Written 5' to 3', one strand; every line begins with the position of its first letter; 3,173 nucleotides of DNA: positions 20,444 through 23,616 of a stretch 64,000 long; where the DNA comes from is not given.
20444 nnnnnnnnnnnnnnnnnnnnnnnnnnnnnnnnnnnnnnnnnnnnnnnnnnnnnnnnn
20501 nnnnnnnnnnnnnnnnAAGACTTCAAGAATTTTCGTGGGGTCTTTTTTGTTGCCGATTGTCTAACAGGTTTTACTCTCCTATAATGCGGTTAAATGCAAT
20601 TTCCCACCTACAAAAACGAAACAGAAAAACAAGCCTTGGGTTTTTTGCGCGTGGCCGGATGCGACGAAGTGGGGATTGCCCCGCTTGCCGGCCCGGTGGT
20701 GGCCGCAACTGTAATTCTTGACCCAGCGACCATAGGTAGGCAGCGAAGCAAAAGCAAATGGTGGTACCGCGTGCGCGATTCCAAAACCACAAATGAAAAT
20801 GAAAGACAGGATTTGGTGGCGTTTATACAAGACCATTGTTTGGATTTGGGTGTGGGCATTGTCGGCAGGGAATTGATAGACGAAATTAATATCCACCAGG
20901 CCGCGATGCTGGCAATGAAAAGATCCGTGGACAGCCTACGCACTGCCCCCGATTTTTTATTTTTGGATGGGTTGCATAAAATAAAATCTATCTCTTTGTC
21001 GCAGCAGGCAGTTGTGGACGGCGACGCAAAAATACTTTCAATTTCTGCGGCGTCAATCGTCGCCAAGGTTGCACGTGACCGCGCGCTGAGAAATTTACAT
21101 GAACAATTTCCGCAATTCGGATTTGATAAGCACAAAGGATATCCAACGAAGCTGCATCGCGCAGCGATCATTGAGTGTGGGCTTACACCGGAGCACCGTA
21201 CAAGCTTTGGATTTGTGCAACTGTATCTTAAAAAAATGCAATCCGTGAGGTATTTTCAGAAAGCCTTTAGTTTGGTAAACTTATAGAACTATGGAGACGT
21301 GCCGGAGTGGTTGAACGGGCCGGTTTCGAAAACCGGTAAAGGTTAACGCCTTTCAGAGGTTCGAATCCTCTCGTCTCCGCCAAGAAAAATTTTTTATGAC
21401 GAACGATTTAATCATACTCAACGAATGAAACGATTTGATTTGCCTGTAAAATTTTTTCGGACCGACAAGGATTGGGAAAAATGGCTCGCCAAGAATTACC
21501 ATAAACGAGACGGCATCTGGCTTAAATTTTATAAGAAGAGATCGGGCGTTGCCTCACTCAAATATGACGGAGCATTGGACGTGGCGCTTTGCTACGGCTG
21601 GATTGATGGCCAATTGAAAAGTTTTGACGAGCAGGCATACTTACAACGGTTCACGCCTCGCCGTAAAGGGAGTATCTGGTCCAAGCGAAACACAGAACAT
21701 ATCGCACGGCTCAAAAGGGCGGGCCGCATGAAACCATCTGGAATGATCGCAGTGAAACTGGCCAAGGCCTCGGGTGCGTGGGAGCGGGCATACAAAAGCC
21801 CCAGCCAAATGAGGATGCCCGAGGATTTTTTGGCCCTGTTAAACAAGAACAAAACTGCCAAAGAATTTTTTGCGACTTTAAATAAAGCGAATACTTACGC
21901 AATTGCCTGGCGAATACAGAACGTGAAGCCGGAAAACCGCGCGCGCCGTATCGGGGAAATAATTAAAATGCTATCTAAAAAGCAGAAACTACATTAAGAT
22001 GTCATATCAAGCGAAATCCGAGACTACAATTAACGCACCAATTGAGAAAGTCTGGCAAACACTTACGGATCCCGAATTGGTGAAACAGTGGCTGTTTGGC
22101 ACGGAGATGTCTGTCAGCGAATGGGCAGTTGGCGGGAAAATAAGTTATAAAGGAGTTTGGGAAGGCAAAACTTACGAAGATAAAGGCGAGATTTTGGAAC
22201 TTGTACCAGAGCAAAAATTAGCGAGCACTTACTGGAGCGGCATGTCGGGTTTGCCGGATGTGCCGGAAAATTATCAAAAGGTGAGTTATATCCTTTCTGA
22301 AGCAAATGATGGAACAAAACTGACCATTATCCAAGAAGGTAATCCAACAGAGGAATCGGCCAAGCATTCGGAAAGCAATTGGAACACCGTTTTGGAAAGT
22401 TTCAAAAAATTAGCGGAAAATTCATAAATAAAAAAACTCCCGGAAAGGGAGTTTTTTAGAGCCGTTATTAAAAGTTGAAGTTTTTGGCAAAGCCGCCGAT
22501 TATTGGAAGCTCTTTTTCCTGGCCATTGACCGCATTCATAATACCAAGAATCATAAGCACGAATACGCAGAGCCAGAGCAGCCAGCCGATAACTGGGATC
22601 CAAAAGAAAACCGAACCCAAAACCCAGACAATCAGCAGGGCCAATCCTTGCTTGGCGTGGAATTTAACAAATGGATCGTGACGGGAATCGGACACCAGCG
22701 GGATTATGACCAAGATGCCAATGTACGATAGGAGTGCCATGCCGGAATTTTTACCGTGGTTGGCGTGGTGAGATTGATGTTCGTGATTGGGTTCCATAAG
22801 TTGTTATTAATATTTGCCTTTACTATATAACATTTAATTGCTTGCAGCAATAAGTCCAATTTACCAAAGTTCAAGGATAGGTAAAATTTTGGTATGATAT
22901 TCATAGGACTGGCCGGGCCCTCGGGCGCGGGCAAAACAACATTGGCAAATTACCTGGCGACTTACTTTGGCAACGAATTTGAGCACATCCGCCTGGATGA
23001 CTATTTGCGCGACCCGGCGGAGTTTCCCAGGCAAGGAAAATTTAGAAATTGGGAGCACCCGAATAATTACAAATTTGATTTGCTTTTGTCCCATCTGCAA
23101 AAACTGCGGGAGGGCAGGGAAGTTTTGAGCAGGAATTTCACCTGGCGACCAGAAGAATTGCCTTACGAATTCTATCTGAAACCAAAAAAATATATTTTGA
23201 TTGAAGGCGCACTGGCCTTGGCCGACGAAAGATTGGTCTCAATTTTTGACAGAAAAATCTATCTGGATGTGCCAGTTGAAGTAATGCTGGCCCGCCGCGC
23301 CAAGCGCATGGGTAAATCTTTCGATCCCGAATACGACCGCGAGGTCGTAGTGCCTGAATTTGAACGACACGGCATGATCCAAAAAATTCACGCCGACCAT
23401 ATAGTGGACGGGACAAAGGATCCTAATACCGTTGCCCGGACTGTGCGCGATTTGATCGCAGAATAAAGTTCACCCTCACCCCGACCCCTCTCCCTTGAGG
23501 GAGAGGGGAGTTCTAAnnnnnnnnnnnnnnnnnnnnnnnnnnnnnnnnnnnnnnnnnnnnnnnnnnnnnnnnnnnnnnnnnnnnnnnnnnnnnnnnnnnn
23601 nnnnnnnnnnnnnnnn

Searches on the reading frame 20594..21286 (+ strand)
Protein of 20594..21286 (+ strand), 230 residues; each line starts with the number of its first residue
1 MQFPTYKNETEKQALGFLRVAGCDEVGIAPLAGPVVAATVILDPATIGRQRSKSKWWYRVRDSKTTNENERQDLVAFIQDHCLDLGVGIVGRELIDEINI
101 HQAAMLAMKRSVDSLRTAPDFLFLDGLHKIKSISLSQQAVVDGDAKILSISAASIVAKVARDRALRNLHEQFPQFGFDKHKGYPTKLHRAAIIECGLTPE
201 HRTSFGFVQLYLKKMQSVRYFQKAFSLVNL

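Call 60: search_protein_families(library=pfam, proteins=[window:20594-21286:+], max_evalue=0.001)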
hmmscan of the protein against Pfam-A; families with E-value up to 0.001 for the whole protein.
window:20594-21286:+ (230 aa): 1 family
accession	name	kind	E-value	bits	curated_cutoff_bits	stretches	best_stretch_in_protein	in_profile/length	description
PF01351.25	RNase_HII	-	4.4e-30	105.5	25.8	1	21-205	1-196/199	Ribonuclease HII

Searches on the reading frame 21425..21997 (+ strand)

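Call 60: search_protein_families(library=pfam, proteins=[window:21425-21997:+], max_evalue=0.001)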
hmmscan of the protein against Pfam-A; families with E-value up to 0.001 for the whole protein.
window:21425-21997:+ (190 aa): 1 family
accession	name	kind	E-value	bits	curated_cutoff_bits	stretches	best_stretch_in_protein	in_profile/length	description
PF13376.11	OmdA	-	2.1e-15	56.9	25.6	1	129-185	2-59/60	Bacteriocin-protection, YdeI or OmpD-Associated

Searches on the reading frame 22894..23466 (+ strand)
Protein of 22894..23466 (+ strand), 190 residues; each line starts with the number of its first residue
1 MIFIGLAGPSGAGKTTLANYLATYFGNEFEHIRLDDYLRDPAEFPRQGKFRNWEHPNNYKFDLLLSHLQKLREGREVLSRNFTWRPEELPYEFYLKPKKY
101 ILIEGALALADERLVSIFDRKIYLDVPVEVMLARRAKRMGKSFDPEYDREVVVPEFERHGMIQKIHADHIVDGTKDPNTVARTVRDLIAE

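Call 60: search_protein_families(library=pfam, proteins=[window:22894-23466:+], max_evalue=0.001)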
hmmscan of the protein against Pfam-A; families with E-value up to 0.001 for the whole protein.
window:22894-23466:+ (190 aa): 6 families
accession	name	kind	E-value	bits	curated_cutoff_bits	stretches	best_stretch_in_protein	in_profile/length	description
PF00485.24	PRK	-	5.2e-18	66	22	1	3-138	1-149/196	Phosphoribulokinase / Uridine kinase family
PF13238.12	AAA_18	-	9.4e-07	29.8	29.4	1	4-139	1-112/128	AAA domain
PF13207.12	AAA_17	-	7.5e-06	26.7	27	0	8-42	2-34/136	AAA domain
PF13671.12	AAA_33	-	2.7e-05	24.9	27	1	6-146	4-127/143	AAA domain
PF00005.33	ABC_tran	-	0.00064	20.8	25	1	4-35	14-45/137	ABC transporter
PF01202.28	SKI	-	0.00093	19.8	22.1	0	120-186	87-156/159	Shikimate kinase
